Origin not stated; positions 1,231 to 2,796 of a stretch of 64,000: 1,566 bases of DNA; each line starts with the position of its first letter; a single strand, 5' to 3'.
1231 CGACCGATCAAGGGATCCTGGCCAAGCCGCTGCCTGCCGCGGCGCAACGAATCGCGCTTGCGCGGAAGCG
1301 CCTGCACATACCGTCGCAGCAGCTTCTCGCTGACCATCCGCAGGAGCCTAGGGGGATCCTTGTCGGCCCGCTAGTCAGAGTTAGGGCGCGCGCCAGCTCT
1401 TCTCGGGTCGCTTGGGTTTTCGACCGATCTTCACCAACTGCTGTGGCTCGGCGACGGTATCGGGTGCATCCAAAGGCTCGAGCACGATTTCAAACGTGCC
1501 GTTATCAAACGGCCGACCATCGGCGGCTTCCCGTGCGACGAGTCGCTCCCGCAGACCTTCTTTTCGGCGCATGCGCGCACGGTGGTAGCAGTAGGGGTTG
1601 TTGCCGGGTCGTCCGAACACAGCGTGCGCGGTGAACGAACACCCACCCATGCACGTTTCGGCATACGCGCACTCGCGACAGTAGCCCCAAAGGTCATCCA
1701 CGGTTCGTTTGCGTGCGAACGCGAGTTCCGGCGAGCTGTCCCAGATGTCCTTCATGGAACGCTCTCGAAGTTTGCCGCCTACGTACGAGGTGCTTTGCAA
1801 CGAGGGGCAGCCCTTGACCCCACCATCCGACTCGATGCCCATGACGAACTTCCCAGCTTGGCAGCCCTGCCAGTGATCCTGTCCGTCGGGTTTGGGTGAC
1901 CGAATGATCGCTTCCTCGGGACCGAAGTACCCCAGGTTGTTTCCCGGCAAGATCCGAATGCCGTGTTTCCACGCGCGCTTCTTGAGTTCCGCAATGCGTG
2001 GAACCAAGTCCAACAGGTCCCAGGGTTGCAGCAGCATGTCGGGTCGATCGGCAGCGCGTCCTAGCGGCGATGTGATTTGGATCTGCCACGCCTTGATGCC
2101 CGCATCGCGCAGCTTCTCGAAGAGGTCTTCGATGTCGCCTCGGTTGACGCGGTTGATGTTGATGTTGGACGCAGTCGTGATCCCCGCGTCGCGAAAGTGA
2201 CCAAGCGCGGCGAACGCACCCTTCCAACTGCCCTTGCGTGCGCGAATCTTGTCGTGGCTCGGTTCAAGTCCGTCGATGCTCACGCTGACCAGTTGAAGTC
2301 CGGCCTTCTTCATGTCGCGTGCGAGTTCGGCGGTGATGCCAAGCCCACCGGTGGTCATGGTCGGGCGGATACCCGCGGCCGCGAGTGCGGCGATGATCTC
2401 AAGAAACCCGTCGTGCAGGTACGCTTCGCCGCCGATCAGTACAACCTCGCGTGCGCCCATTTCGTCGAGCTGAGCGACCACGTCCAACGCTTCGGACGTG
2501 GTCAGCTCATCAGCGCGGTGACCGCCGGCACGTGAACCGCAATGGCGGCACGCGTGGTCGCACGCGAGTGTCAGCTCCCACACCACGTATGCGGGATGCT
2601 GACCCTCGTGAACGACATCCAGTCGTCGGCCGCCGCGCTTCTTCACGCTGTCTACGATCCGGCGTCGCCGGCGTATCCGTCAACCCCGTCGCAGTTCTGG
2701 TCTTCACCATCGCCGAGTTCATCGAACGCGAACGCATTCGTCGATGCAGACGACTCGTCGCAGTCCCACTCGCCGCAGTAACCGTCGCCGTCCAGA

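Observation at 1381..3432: Radical SAM/SPASM enzyme translationally coupled to two paralogous zinc-ribbon/TM/acidic Cys-motif small proteins: candidate undescribed modification system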

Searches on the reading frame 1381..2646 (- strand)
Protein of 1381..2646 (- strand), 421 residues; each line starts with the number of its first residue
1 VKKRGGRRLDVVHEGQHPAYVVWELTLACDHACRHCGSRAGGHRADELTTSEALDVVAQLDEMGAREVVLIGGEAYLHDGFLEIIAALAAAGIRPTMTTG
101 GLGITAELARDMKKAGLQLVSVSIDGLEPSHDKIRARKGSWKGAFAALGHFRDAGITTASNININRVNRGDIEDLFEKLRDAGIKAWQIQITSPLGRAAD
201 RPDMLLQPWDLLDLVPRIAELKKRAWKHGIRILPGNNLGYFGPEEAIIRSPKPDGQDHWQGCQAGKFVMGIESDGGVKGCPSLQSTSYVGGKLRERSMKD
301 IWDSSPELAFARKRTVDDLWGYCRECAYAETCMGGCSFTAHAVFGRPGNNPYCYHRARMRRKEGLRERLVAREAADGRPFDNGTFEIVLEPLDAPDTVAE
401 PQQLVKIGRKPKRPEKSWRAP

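Call 4: search_protein_families(library=pfam, proteins=[window:1381-2646:-], max_evalue=0.1)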
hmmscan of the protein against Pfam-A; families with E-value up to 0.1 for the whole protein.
window:1381-2646:- (421 aa): 3 families
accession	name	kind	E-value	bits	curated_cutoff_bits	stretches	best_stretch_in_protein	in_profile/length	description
PF04055.27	Radical_SAM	-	5.6e-26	92.1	29.5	1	24-178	2-165/166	Radical SAM superfamily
PF13186.11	SPASM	-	3e-07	31.1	21.5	1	262-326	1-66/67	Iron-sulfur cluster-binding domain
PF13353.11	Fer4_12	-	0.0013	19.4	22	1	28-127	14-116/137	4Fe-4S single cluster domain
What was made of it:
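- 1381..2646 (-): Radical SAM/SPASM enzyme, 421 aa, GTG start. Pfam PF04055 92 bits and PF13186 31 bits (call 4).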

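Call 5: search_protein_families(library=ncbifam, proteins=[window:1381-2646:-], max_evalue=0.1)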
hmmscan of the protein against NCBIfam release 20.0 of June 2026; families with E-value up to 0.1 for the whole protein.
window:1381-2646:- (421 aa): 77 families (the best 25 are shown)
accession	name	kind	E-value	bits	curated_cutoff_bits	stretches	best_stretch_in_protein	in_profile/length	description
TIGR04103.1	rSAM_nif11_3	equivalog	2.2e-145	484.4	725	1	19-401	5-390/412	nif11-class peptide radical SAM maturase 3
TIGR03913.1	rad_SAM_trio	equivalog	3.9e-118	394.9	591.75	1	18-400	18-399/477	GDL motif peptide-associated radical SAM/SPASM maturase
TIGR04545.1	rSAM_ahbD_hemeb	equivalog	1.2e-44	153.2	500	1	21-355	2-337/339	heme b synthase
TIGR04347.1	pseudo_SAM_Halo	equivalog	8.2e-43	147.1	525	2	11-230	30-250/390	TIGR04347 family pseudo-SAM/SPASM protein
TIGR04053.2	TIGR04053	equivalog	1.2e-39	136.6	395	2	16-204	5-198/366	TIGR04053 family radical SAM/SPASM domain-containing protein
TIGR04133.1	rSAM_w_lipo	hypoth_equivalog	1.7e-38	132.4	425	1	19-336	24-331/350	TIGR04133 family radical SAM/SPASM protein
TIGR04055.1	rSAM_NirJ2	equivalog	1.4e-37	130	500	1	21-340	2-307/326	putative heme d1 biosynthesis radical SAM protein NirJ2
TIGR04054.1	rSAM_NirJ1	equivalog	4.6e-35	121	650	2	14-184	32-202/387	putative heme d1 biosynthesis radical SAM protein NirJ1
TIGR04303.1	GeoRSP_rSAM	equivalog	4.8e-35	121.7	400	1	18-353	4-324/325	GeoRSP system radical SAM/SPASM protein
TIGR04546.1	rSAM_ahbC_deAc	equivalog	2.7e-33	115.3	650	2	20-184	40-205/390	12,18-didecarboxysiroheme deacetylase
TIGR04051.1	rSAM_NirJ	equivalog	9.5e-33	113.6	515.45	2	21-190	4-174/354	heme d1 biosynthesis radical SAM protein NirJ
TIGR03962.1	mycofact_rSAM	equivalog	1.7e-31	109.7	265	1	17-351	10-327/339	mycofactocin radical SAM maturase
NF050035.1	rSAM_WgK_link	exception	2e-28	99.5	650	2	17-237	7-229/367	radical SAM/SPASM peptide maturase WgkB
TIGR02109.1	PQQ_syn_pqqE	equivalog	3.3e-26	92.1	381.35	1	17-361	5-338/358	pyrroloquinoline quinone biosynthesis protein PqqE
TIGR04250.1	SCM_rSAM_ScmE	equivalog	9.4e-26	90.5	400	1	21-346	5-337/358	SynChlorMet cassette radical SAM/SPASM protein ScmE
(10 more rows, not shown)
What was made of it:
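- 1381..2646 (-): Best NCBIfam hits are TIGR04103 at 484 bits (cut-off 725) and TIGR03913 at 395 bits (cut-off 592) (call 5).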

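Call 17: find_homologous_proteins(query=window:1381-2646:-, max_evalue=1e-30)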
Query window:1381-2646:- (421 aa): 7231 proteins with E <= 1e-30 among 8000 candidates; the best 120 are listed.
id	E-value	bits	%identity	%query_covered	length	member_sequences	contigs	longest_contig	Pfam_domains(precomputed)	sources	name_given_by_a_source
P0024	1.1e-290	982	100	100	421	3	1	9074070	PF13186.12,PF04055.28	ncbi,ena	-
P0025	1.1e-254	863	90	100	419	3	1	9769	PF13186.12,PF04055.28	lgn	-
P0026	1.3e-253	860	88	98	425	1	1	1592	PF13186.12,PF04055.28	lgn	-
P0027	1.0e-214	731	75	98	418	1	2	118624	PF13186.12,PF04055.28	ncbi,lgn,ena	-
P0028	7.7e-214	729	73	99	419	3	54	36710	PF13186.12,PF04055.28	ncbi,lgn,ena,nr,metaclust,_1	ncbi:MAG TPA: radical SAM protein [Polyangiaceae bacterium LLY-WYZ-15_(1-7)]|nr:heme biosynthesis pr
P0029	9.4e-214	728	73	99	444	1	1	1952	PF13186.12,PF04055.28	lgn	-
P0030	3.7e-210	716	72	99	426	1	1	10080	PF13186.12,PF04055.28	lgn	-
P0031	6.6e-207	706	74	95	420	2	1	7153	PF13186.12,PF04055.28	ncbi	ncbi:MAG: radical SAM protein [Myxococcota bacterium]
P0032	8.6e-207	705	73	100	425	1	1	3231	PF13186.12,PF04055.28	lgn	-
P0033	1.9e-205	701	71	99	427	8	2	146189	PF13186.12,PF04055.28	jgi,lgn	jgi:radical SAM protein with 4Fe4S-binding SPASM domain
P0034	5.8e-205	699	71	99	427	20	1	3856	PF13186.12,PF04055.28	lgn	-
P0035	1.6e-203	695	71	98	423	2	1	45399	PF13186.12,PF04055.28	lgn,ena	-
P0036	7.9e-202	689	71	100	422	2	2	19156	PF13186.12,PF04055.28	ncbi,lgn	-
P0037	7.1e-199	679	70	100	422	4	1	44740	PF13186.12,PF04055.28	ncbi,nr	ncbi:MAG: radical SAM protein [Sandaracinus sp.]|nr:radical SAM protein [Sandaracinus sp.]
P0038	5.4e-196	670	69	99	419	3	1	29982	PF04055.28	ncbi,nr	ncbi:MAG: radical SAM protein [Myxococcales bacterium]|nr:radical SAM protein [Myxococcales bacteriu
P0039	1.3e-192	659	70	97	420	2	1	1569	PF13186.12,PF04055.28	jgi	jgi:radical SAM protein with 4Fe4S-binding SPASM domain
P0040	1.4e-191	655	70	96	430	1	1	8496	PF13186.12,PF04055.28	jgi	jgi:radical SAM protein with 4Fe4S-binding SPASM domain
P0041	1.6e-190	652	68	97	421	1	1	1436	PF13186.12,PF04055.28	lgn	-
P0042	3.2e-190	651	69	96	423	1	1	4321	PF13186.12,PF04055.28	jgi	jgi:radical SAM protein with 4Fe4S-binding SPASM domain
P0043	6.0e-190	650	69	95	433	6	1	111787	PF13186.12,PF04055.28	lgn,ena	-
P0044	1.6e-189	648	69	97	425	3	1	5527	PF13186.12,PF04055.28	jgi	jgi:radical SAM protein with 4Fe4S-binding SPASM domain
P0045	4.5e-189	647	67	97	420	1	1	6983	PF13186.12,PF04055.28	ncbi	-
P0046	5.1e-189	647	69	97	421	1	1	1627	PF13186.12,PF04055.28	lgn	-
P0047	6.3e-189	646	71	94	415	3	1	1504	PF13186.12,PF04055.28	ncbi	-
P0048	1.0e-188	646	68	97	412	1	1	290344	PF13186.12,PF04055.28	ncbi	ncbi:MAG: radical SAM protein [Myxococcota bacterium]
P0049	1.8e-188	645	69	96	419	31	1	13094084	PF13186.12,PF04055.28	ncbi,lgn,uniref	ncbi:radical SAM protein [Sorangium sp. So ce375]|uniref:radical SAM protein n=1 Tax=Sorangium sp. S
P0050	2.9e-188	644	68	96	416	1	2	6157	PF13186.12,PF04055.28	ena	-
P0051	3.2e-188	644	68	97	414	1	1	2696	PF13186.12,PF04055.28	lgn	-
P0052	5.1e-188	643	69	96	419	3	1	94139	PF13186.12,PF04055.28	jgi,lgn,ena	-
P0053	7.3e-188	643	68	96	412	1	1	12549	PF13186.12,PF04055.28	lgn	-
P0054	9.2e-188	643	69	96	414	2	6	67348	PF13186.12,PF04055.28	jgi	jgi:radical SAM protein with 4Fe4S-binding SPASM domain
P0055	1.8e-187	642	66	98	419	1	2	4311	PF13186.12,PF04055.28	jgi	jgi:radical SAM protein with 4Fe4S-binding SPASM domain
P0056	2.3e-187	641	67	98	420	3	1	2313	PF13186.12,PF04055.28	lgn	-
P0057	3.4e-187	641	67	97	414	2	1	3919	PF13186.12,PF04055.28,PF13353.12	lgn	-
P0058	3.8e-187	641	68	97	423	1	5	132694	PF13186.12,PF04055.28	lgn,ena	-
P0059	6.9e-187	640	69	96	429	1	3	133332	PF13186.12,PF04055.28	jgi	jgi:radical SAM protein with 4Fe4S-binding SPASM domain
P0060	1.0e-186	639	68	96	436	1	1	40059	PF13186.12,PF04055.28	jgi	jgi:radical SAM protein with 4Fe4S-binding SPASM domain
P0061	1.6e-186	639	68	96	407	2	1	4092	PF13186.12,PF04055.28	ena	-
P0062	1.6e-186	639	68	97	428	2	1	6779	PF13186.12,PF04055.28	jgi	jgi:radical SAM protein with 4Fe4S-binding SPASM domain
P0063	1.9e-186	638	68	96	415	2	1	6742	PF13186.12,PF04055.28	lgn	-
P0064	2.1e-186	638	69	96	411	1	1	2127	PF13186.12,PF04055.28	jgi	jgi:radical SAM protein with 4Fe4S-binding SPASM domain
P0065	2.3e-186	638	68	96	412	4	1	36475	PF13186.12,PF04055.28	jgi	-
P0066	2.5e-186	638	68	97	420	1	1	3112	PF13186.12,PF04055.28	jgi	jgi:radical SAM protein with 4Fe4S-binding SPASM domain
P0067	3.7e-186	637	66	97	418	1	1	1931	PF13186.12,PF04055.28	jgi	jgi:radical SAM protein with 4Fe4S-binding SPASM domain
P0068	4.0e-186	637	68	97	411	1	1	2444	PF13186.12,PF04055.28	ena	-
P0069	4.6e-186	637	67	98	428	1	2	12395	PF13186.12,PF04055.28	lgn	-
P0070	5.7e-186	637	67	97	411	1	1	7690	PF13186.12,PF04055.28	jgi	jgi:radical SAM protein with 4Fe4S-binding SPASM domain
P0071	6.5e-186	637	67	97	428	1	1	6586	PF13186.12,PF04055.28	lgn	-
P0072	1.2e-185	636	68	97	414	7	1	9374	PF13186.12,PF04055.28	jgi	jgi:radical SAM protein with 4Fe4S-binding SPASM domain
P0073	1.3e-185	635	68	96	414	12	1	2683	PF13186.12,PF04055.28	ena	-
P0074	1.4e-185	635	70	91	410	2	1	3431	PF13186.12,PF04055.28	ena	-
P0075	1.5e-185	635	69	96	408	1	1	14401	PF13186.12,PF04055.28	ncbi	-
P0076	1.6e-185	635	67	97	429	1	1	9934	PF13186.12,PF04055.28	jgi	jgi:radical SAM protein with 4Fe4S-binding SPASM domain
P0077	1.8e-185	635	68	97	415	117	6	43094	PF13186.12,PF04055.28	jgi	-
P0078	2.0e-185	635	69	97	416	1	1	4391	PF13186.12,PF04055.28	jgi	jgi:radical SAM protein with 4Fe4S-binding SPASM domain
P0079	2.3e-185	635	69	97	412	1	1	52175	PF13186.12,PF04055.28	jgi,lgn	jgi:radical SAM protein with 4Fe4S-binding SPASM domain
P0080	2.5e-185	635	69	96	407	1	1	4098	PF13186.12,PF04055.28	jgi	jgi:radical SAM protein with 4Fe4S-binding SPASM domain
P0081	2.9e-185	634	67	96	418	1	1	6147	PF13186.12,PF04055.28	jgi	jgi:radical SAM protein with 4Fe4S-binding SPASM domain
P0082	3.4e-185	634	67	98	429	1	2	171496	PF13186.12,PF04055.28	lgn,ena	-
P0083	3.5e-185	634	66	98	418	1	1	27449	PF13186.12,PF04055.28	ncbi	-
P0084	4.2e-185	634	69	96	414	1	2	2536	PF13186.12,PF04055.28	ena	-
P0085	4.4e-185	634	67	96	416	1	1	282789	PF13186.12,PF04055.28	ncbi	ncbi:MAG: radical SAM protein [Byssovorax sp.]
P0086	7.1e-185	633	67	98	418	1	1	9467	PF13186.12,PF04055.28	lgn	-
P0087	9.0e-185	633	67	97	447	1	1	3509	PF13186.12,PF04055.28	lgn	-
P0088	9.8e-185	633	67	97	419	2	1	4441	PF00702.33,PF13186.12,PF04055.28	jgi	jgi:radical SAM protein with 4Fe4S-binding SPASM domain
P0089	1.0e-184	633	68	97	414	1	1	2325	PF13186.12,PF04055.28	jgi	jgi:radical SAM protein with 4Fe4S-binding SPASM domain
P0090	1.1e-184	632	67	97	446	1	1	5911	PF13186.12,PF04055.28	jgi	jgi:radical SAM protein with 4Fe4S-binding SPASM domain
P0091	1.1e-184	632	65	99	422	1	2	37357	PF13186.12,PF04055.28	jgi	jgi:radical SAM protein with 4Fe4S-binding SPASM domain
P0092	1.4e-184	632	69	96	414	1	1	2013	PF13186.12,PF04055.28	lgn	-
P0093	1.5e-184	632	67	98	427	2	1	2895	PF13186.12,PF04055.28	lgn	-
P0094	1.9e-184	632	67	97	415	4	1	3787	PF13186.12,PF04055.28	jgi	-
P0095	2.7e-184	631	68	96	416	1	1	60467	PF13186.12,PF04055.28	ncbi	ncbi:MAG: radical SAM protein [Polyangiaceae bacterium]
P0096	3.2e-184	631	66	98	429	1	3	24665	PF00702.33,PF13186.12,PF04055.28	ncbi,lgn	-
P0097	3.3e-184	631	68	96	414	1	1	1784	PF13186.12,PF04055.28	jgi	-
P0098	4.0e-184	631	69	96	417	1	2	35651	PF13186.12,PF04055.28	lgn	-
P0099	4.1e-184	631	67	96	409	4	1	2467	PF13186.12,PF04055.28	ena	-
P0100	4.2e-184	631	67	96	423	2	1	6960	PF13186.12,PF04055.28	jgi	-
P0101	5.5e-184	630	68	96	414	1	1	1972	PF13186.12,PF04055.28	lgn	-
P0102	6.2e-184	630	67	97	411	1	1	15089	PF13186.12,PF04055.28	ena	-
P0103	7.7e-184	630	66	98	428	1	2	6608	PF13186.12,PF04055.28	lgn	-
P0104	9.3e-184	629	68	95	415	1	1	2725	PF00702.33,PF13186.12,PF04055.28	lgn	-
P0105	1.3e-183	629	67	96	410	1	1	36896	PF04055.28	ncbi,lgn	-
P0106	1.3e-183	629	66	96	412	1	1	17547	PF13186.12,PF04055.28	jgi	-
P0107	1.4e-183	629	67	96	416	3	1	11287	PF13186.12,PF04055.28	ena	-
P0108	1.7e-183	629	69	93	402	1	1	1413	PF13186.12,PF04055.28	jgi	jgi:radical SAM protein with 4Fe4S-binding SPASM domain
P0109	1.8e-183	628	65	97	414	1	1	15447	PF13186.12,PF04055.28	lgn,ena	-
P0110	1.8e-183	628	65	97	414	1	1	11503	PF13186.12,PF04055.28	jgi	-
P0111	1.9e-183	628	67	97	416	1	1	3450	PF13186.12,PF04055.28,PF13353.12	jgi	jgi:radical SAM protein with 4Fe4S-binding SPASM domain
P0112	2.3e-183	628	68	96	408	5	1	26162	PF13186.12,PF04055.28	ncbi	-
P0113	2.4e-183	628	67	96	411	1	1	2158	PF13186.12,PF04055.28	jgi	jgi:radical SAM protein with 4Fe4S-binding SPASM domain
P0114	2.9e-183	628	67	91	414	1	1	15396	PF13186.12,PF04055.28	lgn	-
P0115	3.1e-183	628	68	92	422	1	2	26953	PF13186.12,PF04055.28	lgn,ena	-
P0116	3.1e-183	628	67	96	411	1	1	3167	PF13186.12,PF04055.28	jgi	jgi:radical SAM protein with 4Fe4S-binding SPASM domain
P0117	3.3e-183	628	66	97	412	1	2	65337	PF13186.12,PF04055.28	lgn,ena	-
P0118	3.9e-183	627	67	97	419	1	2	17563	PF13186.12,PF04055.28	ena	-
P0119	7.4e-183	626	66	97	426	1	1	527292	PF13186.12,PF04055.28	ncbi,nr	ncbi:MAG: radical SAM protein [Kofleriaceae bacterium]|nr:radical SAM protein [Kofleriaceae bacteriu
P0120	7.6e-183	626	67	97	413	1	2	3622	PF13186.12,PF04055.28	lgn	-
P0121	8.2e-183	626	67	97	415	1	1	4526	PF13186.12,PF04055.28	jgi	jgi:radical SAM protein with 4Fe4S-binding SPASM domain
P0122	8.4e-183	626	67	95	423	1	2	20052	PF13186.12,PF04055.28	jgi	jgi:radical SAM protein with 4Fe4S-binding SPASM domain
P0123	8.6e-183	626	66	91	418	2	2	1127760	PF13186.12,PF04055.28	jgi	jgi:radical SAM protein with 4Fe4S-binding SPASM domain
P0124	1.1e-182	626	66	99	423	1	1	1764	PF13186.12,PF04055.28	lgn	-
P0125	1.1e-182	626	67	99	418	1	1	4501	PF13186.12,PF04055.28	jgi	jgi:radical SAM protein with 4Fe4S-binding SPASM domain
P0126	1.2e-182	626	67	96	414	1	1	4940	PF13186.12,PF04055.28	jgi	jgi:radical SAM protein with 4Fe4S-binding SPASM domain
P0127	1.3e-182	626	66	99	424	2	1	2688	PF13186.12,PF04055.28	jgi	jgi:radical SAM protein with 4Fe4S-binding SPASM domain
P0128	1.4e-182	626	67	97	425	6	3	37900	PF13186.12,PF04055.28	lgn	-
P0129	2.0e-182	625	67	96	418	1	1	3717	PF13186.12,PF04055.28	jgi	-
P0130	2.2e-182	625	67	91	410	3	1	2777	PF13186.12,PF04055.28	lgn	-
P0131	2.7e-182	625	68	97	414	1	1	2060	PF13186.12,PF04055.28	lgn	-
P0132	2.9e-182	625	66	96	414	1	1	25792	PF13186.12,PF04055.28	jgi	jgi:radical SAM protein with 4Fe4S-binding SPASM domain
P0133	3.0e-182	624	67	97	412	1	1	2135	PF13186.12,PF04055.28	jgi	jgi:radical SAM protein with 4Fe4S-binding SPASM domain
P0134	3.1e-182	624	65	97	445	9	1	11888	PF13186.12,PF04055.28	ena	-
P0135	3.3e-182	624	67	97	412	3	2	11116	PF13186.12,PF04055.28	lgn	-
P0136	3.6e-182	624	65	96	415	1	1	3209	PF13186.12,PF04055.28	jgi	jgi:radical SAM protein with 4Fe4S-binding SPASM domain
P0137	3.8e-182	624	67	98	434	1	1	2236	PF13186.12,PF04055.28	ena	-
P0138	3.8e-182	624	64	99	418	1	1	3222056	PF13186.12,PF04055.28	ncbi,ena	-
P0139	4.3e-182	624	66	97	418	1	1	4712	PF13186.12,PF04055.28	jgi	jgi:radical SAM protein with 4Fe4S-binding SPASM domain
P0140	4.7e-182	624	66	96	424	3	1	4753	PF13186.12,PF04055.28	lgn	-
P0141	5.0e-182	624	68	95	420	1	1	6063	PF13186.12,PF04055.28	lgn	-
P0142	5.0e-182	624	68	94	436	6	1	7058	PF13186.12,PF04055.28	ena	-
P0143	5.1e-182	624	65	97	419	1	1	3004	PF13186.12,PF04055.28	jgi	-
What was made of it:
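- The enzyme is unusually conserved for a RiPP maturase (call 17).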

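Call 19: find_related_loci(query=window:1381-2646:-, collection=genome_contigs, flank=4000)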
Query window:1381-2646:- (421 aa) in genome_contigs; peptide patterns used: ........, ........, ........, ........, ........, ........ (x = any residue, [..] = any of these).
81 stretches matched a pattern; 19 encode a relative of the query (tblastn E <= 1e-3); 19 distinct loci.
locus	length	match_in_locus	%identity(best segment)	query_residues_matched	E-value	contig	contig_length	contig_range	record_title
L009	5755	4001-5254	73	1-418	0e+0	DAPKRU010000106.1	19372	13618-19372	MAG TPA_asm: Polyangiaceae bacterium LLY-WYZ-15_(1-7) isolate LLY-WYZ-15_3 k141_326898, whole genome shotgun sequence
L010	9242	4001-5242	75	6-419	0e+0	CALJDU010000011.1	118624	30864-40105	MAG: uncultured bacterium isolate R4_Bin_MAXBIN__061_1 genome assembly, contig: c_000004539911, whole genome shotgun seq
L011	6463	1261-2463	74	18-419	0e+0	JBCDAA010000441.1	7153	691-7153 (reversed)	MAG: Myxococcota bacterium isolate P01_F01_bin.48 k141_146405_length_7153_cov_16.1721, whole genome shotgun sequence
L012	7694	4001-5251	71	2-419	0e+0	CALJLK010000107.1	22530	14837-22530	MAG TPA_asm: uncultured Sandaracinus sp. isolate SRR1506987_bin.180_CONCOCT_v1.1_MAG genome assembly, contig: ERZ761602.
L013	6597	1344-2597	71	2-420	0e+0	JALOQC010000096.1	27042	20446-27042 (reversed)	MAG: Myxococcota bacterium isolate Prado145 scaffold_4992, whole genome shotgun sequence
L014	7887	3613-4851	72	7-419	0e+0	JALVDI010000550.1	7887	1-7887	MAG: Polyangiaceae bacterium isolate 134-614_metabat2_scaf2bin.026 134-614_scaffold_6541_c1, whole genome shotgun sequen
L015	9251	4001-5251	69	2-419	0e+0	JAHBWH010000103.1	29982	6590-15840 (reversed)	MAG: Myxococcales bacterium isolate ACE_MYX12 MYX12_103, whole genome shotgun sequence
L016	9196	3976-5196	67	7-411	0e+0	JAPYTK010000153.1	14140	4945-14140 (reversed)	MAG: Polyangiaceae bacterium isolate PW6.metabat2.153 PW6_5520_length_14140_cov_7.587291, whole genome shotgun sequence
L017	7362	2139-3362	67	7-412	0e+0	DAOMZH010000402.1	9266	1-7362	MAG TPA_asm: Polyangium sp. isolate AMR_MDS_5605 NODE_1538_length_9266_cov_7.303007, whole genome shotgun sequence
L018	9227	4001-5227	66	7-413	1e-179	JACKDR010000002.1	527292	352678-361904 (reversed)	MAG: Kofleriaceae bacterium isolate HK-STAS-MYXO-12 HK-STAS-MYXO-12_2, whole genome shotgun sequence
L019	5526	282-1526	63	7-419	5e-174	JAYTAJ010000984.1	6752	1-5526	MAG: Myxococcales bacterium isolate GFS_13875 GFS_13875_983, whole genome shotgun sequence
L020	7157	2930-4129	60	7-406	3e-163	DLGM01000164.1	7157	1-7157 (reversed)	MAG TPA_asm: Cyanobacteria bacterium UBA7694 UBA7694_contig_43772, whole genome shotgun sequence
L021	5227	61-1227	60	6-396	4e-163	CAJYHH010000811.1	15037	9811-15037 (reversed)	MAG: Candidatus Sericytochromatia bacterium isolate maxbin_SP350_1.003_cleaned genome assembly, contig: k127_360418, who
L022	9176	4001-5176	60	6-396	3e-161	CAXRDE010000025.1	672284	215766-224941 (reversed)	MAG: Candidatus Sericytochromatia bacterium isolate CJ05B_2.89 genome assembly, contig: k141_810869, whole genome shotgu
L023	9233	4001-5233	58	7-417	8e-154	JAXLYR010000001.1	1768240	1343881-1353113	MAG: Polyangiaceae bacterium isolate STL-MYX18 C3.57.fa-1, whole genome shotgun sequence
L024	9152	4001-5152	51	12-397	4e-129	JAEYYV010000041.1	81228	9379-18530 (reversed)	MAG: Proteobacteria bacterium isolate OH_CBlB_67 k127_1837957, whole genome shotgun sequence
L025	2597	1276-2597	40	7-356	7e-81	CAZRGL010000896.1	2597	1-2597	MAG TPA_asm: uncultured Polyangiaceae bacterium isolate binchicken_co141_45 genome assembly, contig: NODE_122542_length_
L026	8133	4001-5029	34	18-358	4e-52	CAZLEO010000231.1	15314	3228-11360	MAG TPA_asm: uncultured Rickettsiales bacterium isolate SRP077602_co5_403 genome assembly, contig: NODE_17980_length_153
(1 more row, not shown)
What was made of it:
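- It is very conserved: at least 64% identity over the top 120 hits and 60% to the Sericytochromatia enzyme (calls 17, 19).
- Tried and rejected: I used the rSAM protein instead (call 19).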

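Call 27: find_related_loci(query=window:1381-2646:-, collection=metagenome_contigs, flank=2500)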
Query window:1381-2646:- (421 aa) in metagenome_contigs; peptide patterns used: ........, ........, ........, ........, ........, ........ (x = any residue, [..] = any of these).
103 stretches matched a pattern; 15 encode a relative of the query (tblastn E <= 1e-3); 15 distinct loci.
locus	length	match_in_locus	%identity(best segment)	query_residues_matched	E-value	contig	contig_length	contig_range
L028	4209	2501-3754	73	1-418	0e+0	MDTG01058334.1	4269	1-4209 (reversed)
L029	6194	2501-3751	71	2-419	0e+0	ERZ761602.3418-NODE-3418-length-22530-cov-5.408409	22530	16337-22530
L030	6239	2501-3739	72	7-419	0e+0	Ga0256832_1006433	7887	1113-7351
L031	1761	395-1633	66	1-413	0e+0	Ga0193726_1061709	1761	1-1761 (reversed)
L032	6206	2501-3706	65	7-407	1e-177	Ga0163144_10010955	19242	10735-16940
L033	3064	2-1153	65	26-407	1e-179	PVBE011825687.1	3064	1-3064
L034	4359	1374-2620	72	2-418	1e-175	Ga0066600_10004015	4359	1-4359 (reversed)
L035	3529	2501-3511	51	18-357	6e-106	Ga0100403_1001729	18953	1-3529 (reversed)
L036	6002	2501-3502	37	18-355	2e-70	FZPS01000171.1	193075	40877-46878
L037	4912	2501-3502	37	18-355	1e-70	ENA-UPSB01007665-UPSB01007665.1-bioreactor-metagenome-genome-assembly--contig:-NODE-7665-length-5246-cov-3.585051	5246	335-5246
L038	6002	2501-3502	37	18-355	1e-70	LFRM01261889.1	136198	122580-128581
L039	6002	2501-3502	37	18-355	5e-70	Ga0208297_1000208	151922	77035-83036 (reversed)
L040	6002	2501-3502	37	18-355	2e-70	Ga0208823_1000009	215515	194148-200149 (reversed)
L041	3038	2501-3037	39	18-196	2e-37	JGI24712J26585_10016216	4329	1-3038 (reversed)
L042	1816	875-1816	23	21-340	2e-15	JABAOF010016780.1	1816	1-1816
